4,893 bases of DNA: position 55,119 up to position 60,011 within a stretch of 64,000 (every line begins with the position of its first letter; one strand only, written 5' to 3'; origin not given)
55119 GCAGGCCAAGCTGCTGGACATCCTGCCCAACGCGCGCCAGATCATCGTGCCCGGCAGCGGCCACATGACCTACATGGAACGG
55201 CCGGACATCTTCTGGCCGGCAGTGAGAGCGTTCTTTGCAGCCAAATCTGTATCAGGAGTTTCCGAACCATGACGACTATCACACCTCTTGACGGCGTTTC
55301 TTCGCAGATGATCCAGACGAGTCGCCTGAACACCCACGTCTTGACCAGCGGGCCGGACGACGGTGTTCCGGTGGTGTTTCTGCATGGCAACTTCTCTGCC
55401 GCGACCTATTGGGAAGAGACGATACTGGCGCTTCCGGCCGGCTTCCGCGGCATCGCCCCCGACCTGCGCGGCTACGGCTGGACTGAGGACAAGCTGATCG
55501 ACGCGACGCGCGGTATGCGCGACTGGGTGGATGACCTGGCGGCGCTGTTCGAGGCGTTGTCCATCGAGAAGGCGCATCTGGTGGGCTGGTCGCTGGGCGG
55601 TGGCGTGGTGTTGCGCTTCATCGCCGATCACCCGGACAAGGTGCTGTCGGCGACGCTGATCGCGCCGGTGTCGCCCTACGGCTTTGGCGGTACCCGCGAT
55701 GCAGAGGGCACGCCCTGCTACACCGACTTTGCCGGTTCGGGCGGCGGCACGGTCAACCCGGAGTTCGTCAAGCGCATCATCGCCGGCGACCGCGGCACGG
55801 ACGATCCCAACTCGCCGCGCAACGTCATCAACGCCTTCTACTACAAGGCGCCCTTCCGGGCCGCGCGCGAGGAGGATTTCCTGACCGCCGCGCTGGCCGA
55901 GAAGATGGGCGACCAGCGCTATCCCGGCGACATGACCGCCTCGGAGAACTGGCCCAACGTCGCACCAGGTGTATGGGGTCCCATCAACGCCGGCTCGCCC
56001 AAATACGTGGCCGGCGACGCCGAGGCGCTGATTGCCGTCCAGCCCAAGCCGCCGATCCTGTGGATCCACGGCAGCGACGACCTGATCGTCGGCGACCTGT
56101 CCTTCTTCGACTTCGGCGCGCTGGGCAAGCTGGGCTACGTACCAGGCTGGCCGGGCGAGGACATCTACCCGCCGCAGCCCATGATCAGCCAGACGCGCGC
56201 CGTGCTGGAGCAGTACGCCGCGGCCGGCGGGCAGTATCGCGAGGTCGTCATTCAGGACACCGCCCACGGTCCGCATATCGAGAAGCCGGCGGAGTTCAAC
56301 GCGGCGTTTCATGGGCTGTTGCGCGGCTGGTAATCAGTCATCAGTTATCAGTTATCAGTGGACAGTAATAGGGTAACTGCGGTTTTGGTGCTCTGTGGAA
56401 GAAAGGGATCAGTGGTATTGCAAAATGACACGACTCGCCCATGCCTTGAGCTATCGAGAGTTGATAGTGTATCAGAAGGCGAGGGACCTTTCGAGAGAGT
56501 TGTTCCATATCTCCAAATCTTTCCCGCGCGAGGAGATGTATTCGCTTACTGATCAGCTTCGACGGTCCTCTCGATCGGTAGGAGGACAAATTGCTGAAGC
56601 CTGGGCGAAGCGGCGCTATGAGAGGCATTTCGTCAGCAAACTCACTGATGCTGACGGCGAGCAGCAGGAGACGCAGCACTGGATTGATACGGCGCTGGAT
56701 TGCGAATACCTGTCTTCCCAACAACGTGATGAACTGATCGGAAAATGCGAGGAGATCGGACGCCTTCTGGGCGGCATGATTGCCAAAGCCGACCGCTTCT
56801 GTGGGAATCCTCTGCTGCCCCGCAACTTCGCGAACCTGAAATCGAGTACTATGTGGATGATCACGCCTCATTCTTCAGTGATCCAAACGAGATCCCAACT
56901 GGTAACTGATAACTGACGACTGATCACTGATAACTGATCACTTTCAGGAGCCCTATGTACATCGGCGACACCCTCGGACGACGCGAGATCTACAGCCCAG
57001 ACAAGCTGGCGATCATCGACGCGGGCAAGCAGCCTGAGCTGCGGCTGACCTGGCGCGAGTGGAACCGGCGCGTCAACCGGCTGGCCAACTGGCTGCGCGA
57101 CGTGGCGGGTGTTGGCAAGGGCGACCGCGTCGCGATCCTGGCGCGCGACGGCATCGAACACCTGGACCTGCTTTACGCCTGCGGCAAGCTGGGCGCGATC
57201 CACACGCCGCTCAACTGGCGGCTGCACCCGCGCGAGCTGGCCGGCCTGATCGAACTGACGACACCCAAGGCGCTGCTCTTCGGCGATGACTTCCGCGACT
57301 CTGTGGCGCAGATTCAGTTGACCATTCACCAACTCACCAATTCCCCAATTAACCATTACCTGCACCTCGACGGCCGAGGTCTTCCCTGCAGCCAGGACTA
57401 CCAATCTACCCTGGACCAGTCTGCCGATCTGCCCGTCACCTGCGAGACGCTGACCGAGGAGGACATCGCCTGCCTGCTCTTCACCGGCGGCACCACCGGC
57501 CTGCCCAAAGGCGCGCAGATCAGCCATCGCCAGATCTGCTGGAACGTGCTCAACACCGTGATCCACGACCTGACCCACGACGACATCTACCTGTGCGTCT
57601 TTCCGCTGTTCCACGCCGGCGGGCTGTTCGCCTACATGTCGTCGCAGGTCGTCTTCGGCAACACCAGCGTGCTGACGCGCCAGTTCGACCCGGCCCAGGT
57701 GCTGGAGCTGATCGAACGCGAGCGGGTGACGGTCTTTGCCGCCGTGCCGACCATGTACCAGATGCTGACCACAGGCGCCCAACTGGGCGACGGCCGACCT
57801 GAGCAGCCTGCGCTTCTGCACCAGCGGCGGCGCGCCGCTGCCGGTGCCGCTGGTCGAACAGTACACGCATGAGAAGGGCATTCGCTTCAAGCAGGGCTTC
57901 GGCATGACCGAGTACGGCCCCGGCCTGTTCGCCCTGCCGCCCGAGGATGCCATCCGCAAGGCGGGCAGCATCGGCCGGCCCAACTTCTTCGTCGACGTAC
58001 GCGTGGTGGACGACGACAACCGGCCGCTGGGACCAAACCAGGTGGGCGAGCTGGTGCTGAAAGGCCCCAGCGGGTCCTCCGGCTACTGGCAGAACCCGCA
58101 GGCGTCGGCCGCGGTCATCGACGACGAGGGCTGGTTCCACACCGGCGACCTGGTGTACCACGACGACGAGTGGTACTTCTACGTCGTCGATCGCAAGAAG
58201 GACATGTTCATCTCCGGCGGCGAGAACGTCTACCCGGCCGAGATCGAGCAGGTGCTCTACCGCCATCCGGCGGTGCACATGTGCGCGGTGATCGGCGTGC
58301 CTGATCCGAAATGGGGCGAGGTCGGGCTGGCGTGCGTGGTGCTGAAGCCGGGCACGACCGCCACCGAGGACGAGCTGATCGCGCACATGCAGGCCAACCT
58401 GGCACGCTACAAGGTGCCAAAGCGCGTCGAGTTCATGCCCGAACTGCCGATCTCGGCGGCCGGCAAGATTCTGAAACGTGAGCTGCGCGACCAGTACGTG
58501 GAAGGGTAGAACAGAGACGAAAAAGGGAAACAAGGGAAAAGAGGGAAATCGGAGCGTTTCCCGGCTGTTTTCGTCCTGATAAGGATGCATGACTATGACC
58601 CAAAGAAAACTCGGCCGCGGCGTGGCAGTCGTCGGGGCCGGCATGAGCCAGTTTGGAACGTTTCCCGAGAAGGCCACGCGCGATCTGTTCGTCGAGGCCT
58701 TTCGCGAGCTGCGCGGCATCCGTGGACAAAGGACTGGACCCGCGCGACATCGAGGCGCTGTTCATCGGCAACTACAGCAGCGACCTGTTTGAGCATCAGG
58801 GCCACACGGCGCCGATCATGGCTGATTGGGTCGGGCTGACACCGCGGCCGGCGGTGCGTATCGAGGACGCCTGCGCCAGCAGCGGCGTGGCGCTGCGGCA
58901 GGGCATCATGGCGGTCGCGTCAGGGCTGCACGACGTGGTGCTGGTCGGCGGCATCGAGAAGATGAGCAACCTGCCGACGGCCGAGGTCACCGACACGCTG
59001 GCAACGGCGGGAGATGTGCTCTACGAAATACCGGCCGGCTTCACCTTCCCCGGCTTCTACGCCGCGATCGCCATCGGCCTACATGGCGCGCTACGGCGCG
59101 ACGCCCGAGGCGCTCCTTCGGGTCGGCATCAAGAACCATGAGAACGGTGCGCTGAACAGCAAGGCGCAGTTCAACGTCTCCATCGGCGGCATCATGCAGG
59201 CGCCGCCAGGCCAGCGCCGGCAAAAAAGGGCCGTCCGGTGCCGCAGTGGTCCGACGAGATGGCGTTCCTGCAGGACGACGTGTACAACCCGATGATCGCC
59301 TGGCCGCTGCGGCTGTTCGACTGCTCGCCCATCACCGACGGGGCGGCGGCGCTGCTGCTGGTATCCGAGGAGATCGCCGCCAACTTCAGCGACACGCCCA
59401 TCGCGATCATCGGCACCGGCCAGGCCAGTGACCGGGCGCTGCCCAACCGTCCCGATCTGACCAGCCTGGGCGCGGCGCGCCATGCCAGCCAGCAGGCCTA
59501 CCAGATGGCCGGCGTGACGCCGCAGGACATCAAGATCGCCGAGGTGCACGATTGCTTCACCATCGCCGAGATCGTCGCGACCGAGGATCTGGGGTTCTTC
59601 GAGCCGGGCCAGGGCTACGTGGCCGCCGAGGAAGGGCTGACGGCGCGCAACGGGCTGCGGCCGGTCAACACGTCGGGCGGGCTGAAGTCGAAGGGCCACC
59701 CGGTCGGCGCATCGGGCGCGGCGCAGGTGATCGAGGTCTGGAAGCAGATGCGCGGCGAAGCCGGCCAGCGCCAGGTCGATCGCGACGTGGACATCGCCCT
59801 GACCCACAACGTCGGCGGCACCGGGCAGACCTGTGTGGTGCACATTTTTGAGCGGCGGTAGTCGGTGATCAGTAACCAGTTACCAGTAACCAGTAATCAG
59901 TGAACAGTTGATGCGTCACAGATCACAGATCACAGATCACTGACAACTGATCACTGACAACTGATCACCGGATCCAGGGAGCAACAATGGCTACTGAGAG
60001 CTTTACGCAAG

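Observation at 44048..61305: SARP/STAND-regulated acyl-chain cluster with two atypical KASIII, two AMP-ligases, a FabG-like reductase and three hydrolases; possible head-to-head condensation or alkyl-metabolite pathway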

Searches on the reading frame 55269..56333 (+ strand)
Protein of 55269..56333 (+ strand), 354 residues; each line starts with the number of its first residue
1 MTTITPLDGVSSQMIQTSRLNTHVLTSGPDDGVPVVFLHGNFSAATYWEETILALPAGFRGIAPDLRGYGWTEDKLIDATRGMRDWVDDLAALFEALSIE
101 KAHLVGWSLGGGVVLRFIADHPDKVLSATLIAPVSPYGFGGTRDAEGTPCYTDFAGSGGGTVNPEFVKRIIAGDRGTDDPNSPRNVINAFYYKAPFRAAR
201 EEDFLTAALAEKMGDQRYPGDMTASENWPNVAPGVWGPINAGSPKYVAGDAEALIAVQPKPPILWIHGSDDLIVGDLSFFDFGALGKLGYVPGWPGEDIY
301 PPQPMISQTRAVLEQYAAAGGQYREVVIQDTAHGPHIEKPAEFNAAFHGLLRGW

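Call 4: search_protein_families(library=pfam, proteins=[window:55269-56333:+], max_evalue=0.01)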
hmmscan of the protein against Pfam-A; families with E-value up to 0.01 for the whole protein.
window:55269-56333:+ (354 aa): 3 families
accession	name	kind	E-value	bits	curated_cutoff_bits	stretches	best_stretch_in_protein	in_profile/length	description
PF00561.26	Abhydrolase_1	-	1.9e-23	83.8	25.8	1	34-133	2-102/245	alpha/beta hydrolase fold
PF12697.13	Abhydrolase_6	-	5.1e-18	67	26.3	1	35-346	1-217/217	Alpha/beta hydrolase family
PF12146.15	Hydrolase_4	-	2.1e-09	37.5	27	1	35-134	7-110/239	Serine aminopeptidase, S33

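Call 6: search_protein_families(library=ncbifam, proteins=[window:55269-56333:+], max_evalue=0.001)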
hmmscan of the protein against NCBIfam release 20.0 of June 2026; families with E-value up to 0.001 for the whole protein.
window:55269-56333:+ (354 aa): 31 families (the best 25 are shown)
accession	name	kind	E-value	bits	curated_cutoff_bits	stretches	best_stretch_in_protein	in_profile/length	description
NF050089.1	i_nPHAscl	equivalog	1.8e-23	83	300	1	34-158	20-143/288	intracellular short-chain-length polyhydroxyalkanoate depolymerase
NF011457.0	PRK14875.1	equivalog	1.1e-20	74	307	1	15-134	115-232/372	acetoin dehydrogenase dihydrolipoyllysine-residue acetyltransferase subunit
NF045632.1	hydroxlase_HsaD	equivalog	3.7e-16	58.9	400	1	10-133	12-137/290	4,5:9,10-diseco-3-hydroxy-5,9,17-trioxoandrosta-1(10),2-diene-4-oate hydrolase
TIGR03695.1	menH_SHCHC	equivalog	1.5e-15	57.3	208.55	1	34-130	4-101/252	2-succinyl-6-hydroxy-2,4-cyclohexadiene-1-carboxylate synthase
NF051488.1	bifunc_PcaDC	exception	1.8e-14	53.7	390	1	23-132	3-110/375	bifunctional 3-oxoadipate enol-lactonase/4-carboxymuconolactone decarboxylase PcaDC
TIGR02427.1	protocat_pcaD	equivalog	1.9e-13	50.4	255.85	1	26-130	6-109/251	3-oxoadipate enol-lactonase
NF002043.0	PRK00870.1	subfamily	1.7e-12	47.4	265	1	16-127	30-142/302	haloalkane dehalogenase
NF002938.0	PRK03592.1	equivalog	5e-12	45.7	241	1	22-128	22-124/298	haloalkane dehalogenase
TIGR03343.1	biphenyl_bphD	equivalog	6e-12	45.3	462.15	1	21-133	21-134/282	2-hydroxy-6-oxo-6-phenylhexa-2,4-dienoate hydrolase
TIGR03056.1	bchO_mg_che_rel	equivalog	1.5e-11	43.9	172.55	1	12-122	8-117/278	alpha/beta fold hydrolase BchO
TIGR01738.1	bioH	equivalog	4.6e-11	42.8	206.95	1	33-133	5-98/245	pimeloyl-ACP methyl ester esterase BioH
TIGR03611.1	RutD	equivalog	2.2e-10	40.4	238.5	1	30-132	11-112/258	pyrimidine utilization protein D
NF052610.1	macro_16_ester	equivalog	7e-09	35.4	420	1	14-132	5-126/281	alpha/beta fold macrolide esterase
TIGR01249.1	pro_imino_pep_1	equivalog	3.6e-08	32.9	259.75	1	26-127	21-122/307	prolyl aminopeptidase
NF051487.1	bifunc_PcaCD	exception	4e-08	32.8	430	1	9-131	145-269/413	bifunctional 4-carboxymuconolactone decarboxylase/3-oxoadipate enol-lactonase PcaCD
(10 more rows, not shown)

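Call 7: find_encoding_contigs(protein=window:55269-56333:+, flank=10000, max_places=6)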
Protein window:55269-56333:+ (354 aa): no gene with exactly this product is on record in the collection.

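Call 17: search_solved_structures(query=window:55269-56333:+, max_evalue=0.00001)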
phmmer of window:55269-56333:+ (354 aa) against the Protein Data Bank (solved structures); distinct sequences matched with E-value up to 0.00001: 176 (the best 60 are shown).
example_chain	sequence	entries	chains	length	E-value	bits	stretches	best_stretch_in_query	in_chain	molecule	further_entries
2r11_A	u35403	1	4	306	2.9e-17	66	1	15-192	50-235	Carboxylesterase NP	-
4ccw_A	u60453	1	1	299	5e-17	65.3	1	15-193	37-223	CARBOXYL ESTERASE NP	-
4ccy_A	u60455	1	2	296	1.9e-15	60.1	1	15-193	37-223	CARBOXYLESTERASE YBFK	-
4i3f_A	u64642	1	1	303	1.9e-15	60.1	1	8-136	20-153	serine hydrolase CCSP0084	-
4x00_A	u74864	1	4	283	2.6e-15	59.6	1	26-129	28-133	Putative hydrolase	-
8ynv_A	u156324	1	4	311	4.2e-15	58.9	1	35-152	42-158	poly(3-hydroxybutyrate) depolymerase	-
1a88_A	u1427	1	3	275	8.5e-15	58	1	26-150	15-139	CHLOROPEROXIDASE L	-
8ynw_A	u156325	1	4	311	1.1e-14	57.6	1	35-152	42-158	Poly(3-hydroxybutyrate) depolymerase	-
2d0d_A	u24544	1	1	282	1.4e-14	57.3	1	20-132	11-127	2-hydroxy-6-oxo-7-methylocta-2,4-dienoate hydrolase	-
1iun_A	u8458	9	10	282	5e-14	55.4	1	20-127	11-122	meta-Cleavage product hydrolase | 2-hydroxy-6-oxo-7-methylocta-2,4-dienoate hydrolase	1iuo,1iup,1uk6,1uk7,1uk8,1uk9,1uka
1zoi_A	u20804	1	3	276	1.8e-13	53.6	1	28-139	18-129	esterase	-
4rnc_A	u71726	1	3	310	5.9e-13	51.9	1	26-148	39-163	Esterase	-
1a8s_A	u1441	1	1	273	9.6e-13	51.2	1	18-147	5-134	CHLOROPEROXIDASE F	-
5egn_A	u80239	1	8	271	2.2e-12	50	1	30-162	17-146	Esterase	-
3t4u_A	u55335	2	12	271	3.2e-12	49.5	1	30-144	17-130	Arylesterase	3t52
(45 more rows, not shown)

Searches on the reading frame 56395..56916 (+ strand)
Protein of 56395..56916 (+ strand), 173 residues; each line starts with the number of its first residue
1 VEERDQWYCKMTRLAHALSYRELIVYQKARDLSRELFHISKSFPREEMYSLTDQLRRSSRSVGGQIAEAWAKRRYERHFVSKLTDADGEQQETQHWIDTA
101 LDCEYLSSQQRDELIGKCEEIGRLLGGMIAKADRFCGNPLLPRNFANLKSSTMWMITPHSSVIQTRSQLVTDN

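Call 4: search_protein_families(library=pfam, proteins=[window:56395-56916:+], max_evalue=0.01)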
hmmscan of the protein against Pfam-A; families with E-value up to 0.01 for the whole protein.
window:56395-56916:+ (173 aa): 2 families
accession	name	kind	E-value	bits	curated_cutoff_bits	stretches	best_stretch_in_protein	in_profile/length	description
PF05635.17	23S_rRNA_IVP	-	4.8e-31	107.6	33.8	1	21-126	1-105/106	23S rRNA-intervening sequence protein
PF22296.2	bAvd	-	2.1e-13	51.1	40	1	23-131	1-106/107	bAvd-like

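Call 6: search_protein_families(library=ncbifam, proteins=[window:56395-56916:+], max_evalue=0.001)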
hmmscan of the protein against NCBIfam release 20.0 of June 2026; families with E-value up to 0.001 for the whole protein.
window:56395-56916:+ (173 aa): 4 families
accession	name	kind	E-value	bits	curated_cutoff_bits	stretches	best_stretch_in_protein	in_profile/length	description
TIGR02436.1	TIGR02436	subfamily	4.8e-28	97.6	24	1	25-131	1-107/109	four helix bundle protein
NF008911.0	PRK12275.1-2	subfamily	1.8e-19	70.3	137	1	19-131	3-114/118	hypothetical protein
NF033474.1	DivGenRetAVD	equivalog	1.2e-12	48.1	80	1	23-129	1-103/104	diversity-generating retroelement protein Avd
NF008912.0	PRK12275.1-6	subfamily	1.9e-10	40.8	124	1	19-132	2-111/117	hypothetical protein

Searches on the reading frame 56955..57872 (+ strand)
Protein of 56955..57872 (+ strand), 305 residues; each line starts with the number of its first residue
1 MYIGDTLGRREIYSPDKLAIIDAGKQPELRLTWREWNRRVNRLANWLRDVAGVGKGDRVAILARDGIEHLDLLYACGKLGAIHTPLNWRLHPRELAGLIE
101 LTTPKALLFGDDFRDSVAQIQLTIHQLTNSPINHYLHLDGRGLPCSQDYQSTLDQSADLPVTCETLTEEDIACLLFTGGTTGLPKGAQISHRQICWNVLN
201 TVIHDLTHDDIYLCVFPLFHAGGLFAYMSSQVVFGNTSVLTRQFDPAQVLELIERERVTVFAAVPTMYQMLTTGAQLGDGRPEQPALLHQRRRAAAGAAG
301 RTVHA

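Call 4: search_protein_families(library=pfam, proteins=[window:56955-57872:+], max_evalue=0.01)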
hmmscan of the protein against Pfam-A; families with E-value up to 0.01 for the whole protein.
window:56955-57872:+ (305 aa): 1 family
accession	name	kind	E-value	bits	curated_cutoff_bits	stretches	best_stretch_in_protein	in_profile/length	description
PF00501.34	AMP-binding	-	9.1e-59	199.6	29.9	1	14-276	8-275/384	AMP-binding enzyme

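Call 6: search_protein_families(library=ncbifam, proteins=[window:56955-57872:+], max_evalue=0.001)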
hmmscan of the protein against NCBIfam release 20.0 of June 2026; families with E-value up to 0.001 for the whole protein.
window:56955-57872:+ (305 aa): 98 families (the best 25 are shown)
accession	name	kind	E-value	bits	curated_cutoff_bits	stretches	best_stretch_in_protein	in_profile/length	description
NF004837.0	PRK06187.1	subfamily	1.1e-56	192.2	476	1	5-273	12-276/531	long-chain-fatty-acid--CoA ligase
NF052269.1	Staph_lig_FadD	equivalog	7.4e-51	173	650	1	5-273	4-255/499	long-chain-fatty-acid--CoA ligase FadD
NF006182.0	PRK08316.1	subfamily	2e-44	152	663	1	3-273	13-276/523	fatty acyl-CoA synthetase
NF005307.0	PRK06839.1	equivalog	3.5e-41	141.4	748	1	9-275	10-256/496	o-succinylbenzoate--CoA ligase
NF005676.0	PRK07470.1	equivalog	7.3e-40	137.1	774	1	14-273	33-283/544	acyl-CoA synthetase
NF006134.1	PRK08279.1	equivalog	1.8e-37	129.2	625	1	3-271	46-311/605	long-chain-acyl-CoA synthetase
NF005801.1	PRK07656.1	equivalog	2.5e-36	125.4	657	1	25-274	21-270/500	FadD3 family acyl-CoA ligase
NF005863.0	PRK07798.1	subfamily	5.5e-35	120.9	543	1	14-264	17-276/540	acyl-CoA synthetase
NF006572.0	PRK09088.1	equivalog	2.1e-33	115.8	696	2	13-119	13-115/491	acyl-CoA synthetase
NF052580.1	Str24CoAsynCasG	equivalog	2.1e-33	115.5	750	1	29-272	64-305/548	steroid-24-oyl-CoA synthetase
NF006181.0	PRK08314.1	subfamily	5.2e-33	114.1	705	1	30-268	49-304/563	long-chain-fatty-acid--CoA ligase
NF004808.0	PRK06155.1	equivalog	1.4e-32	112.7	722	1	28-274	44-285/542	ATP-dependent acyl-CoA ligase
NF006020.0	PRK08162.1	subfamily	2.9e-32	111.7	677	1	13-274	31-288/545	acyl-CoA synthetase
NF005702.0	PRK07514.1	subfamily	4.8e-31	107.7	558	1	26-277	25-264/506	malonyl-CoA synthase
NF002966.0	PRK03640.1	equivalog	5.7e-31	107.6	556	2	154-272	126-244/483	o-succinylbenzoate--CoA ligase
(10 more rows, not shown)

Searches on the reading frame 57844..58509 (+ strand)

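Call 4: search_protein_families(library=pfam, proteins=[window:57844-58509:+], max_evalue=0.01)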
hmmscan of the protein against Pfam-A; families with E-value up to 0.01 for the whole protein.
window:57844-58509:+ (221 aa): 2 families
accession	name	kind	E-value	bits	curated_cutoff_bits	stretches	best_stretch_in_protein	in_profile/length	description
PF13193.12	AMP-binding_C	-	1.8e-24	86.9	24.5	1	133-208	1-76/76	AMP-binding enzyme C-terminal domain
PF00501.34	AMP-binding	-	2.1e-16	60.1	29.9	1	12-82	311-384/384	AMP-binding enzyme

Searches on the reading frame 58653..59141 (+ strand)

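Call 5: search_protein_families(library=pfam, proteins=[window:58653-59141:+], max_evalue=0.01)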
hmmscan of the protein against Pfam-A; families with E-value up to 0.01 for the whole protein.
window:58653-59141:+ (162 aa): 2 families
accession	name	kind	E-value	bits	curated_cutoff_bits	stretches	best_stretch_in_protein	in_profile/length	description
PF00108.29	Thiolase_N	-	6e-13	49.2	26.4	1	25-116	37-127/260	Thiolase, N-terminal domain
PF00109.32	ketoacyl-synt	-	3.9e-05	23.8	20.8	1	66-106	166-206/252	Beta-ketoacyl synthase, N-terminal domain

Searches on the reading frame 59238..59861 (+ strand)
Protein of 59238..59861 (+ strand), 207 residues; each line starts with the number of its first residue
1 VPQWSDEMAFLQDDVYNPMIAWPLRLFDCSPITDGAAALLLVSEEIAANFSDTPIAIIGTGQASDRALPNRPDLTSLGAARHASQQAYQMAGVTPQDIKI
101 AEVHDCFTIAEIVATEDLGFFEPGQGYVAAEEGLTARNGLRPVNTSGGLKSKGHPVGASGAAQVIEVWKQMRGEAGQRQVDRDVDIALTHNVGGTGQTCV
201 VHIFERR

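Call 5: search_protein_families(library=pfam, proteins=[window:59238-59861:+], max_evalue=0.01)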
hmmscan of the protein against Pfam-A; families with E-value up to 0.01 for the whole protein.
window:59238-59861:+ (207 aa): 3 families
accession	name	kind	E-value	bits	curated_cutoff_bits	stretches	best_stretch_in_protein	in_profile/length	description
PF22691.2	Thiolase_C_1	-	1.2e-46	158.5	28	1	64-206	5-144/144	Thiolase C-terminal domain-like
PF02803.24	Thiolase_C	-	3.1e-11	43.4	27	1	81-179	25-105/123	Thiolase, C-terminal domain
PF02801.28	Ketoacyl-synt_C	-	5.5e-05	23.6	20.8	0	75-105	22-52/119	Beta-ketoacyl synthase, C-terminal domain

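Call 6: search_protein_families(library=ncbifam, proteins=[window:59238-59861:+], max_evalue=0.001)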
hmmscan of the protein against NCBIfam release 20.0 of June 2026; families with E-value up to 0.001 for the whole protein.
window:59238-59861:+ (207 aa): 50 families (the best 25 are shown)
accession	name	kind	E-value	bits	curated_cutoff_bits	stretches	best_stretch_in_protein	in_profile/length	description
NF004720.0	PRK06064.1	subfamily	8.4e-76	255.2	420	1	16-206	195-387/389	thiolase domain-containing protein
NF053570.1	AcCoTHIOL_METTL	equivalog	4.2e-69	233.2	600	1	14-206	190-383/385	acetyl-CoA acetyltransferase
NF009228.0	PRK12578.1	subfamily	1.6e-57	194.9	485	1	17-206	196-387/387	thiolase domain-containing protein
NF005704.0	PRK07516.1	subfamily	2.1e-53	181.7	412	1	16-206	199-387/389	thiolase domain-containing protein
NF004810.0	PRK06157.1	equivalog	6.2e-52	177.1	403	1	17-203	201-392/400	acetyl-CoA acetyltransferase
NF006102.0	PRK08256.1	subfamily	1.7e-46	159.1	436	1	12-206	195-392/394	lipid-transfer protein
NF004936.0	PRK06289.1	equivalog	1.1e-43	149.6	375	1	8-204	198-401/405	acetyl-CoA acetyltransferase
NF004811.0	PRK06158.1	subfamily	3.5e-41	141.5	421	1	14-197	190-371/384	acetyl-CoA acetyltransferase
NF006010.0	PRK08142.1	subfamily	2.6e-40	138.4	462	1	12-195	190-373/388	thiolase domain-containing protein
NF004721.0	PRK06065.1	equivalog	9.7e-36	123.4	455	1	13-203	197-390/393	thiolase domain-containing protein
NF053628.1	BnzsclthlBbsBGT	equivalog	3e-34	118.5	750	1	15-195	190-371/389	benzoylsuccinyl-CoA thiolase subunit BbsB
NF006180.0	PRK08313.1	subfamily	3.5e-34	118.3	514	1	17-202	194-380/389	thiolase domain-containing protein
NF004982.0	PRK06365.1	equivalog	3.4e-33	115.3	695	2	71-205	286-427/430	thiolase domain-containing protein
NF004715.0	PRK06059.1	equivalog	2.4e-30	105.8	424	1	13-200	192-396/399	lipid-transfer protein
NF004722.0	PRK06066.1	equivalog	1.5e-29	103.2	516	1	13-192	190-372/385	thiolase domain-containing protein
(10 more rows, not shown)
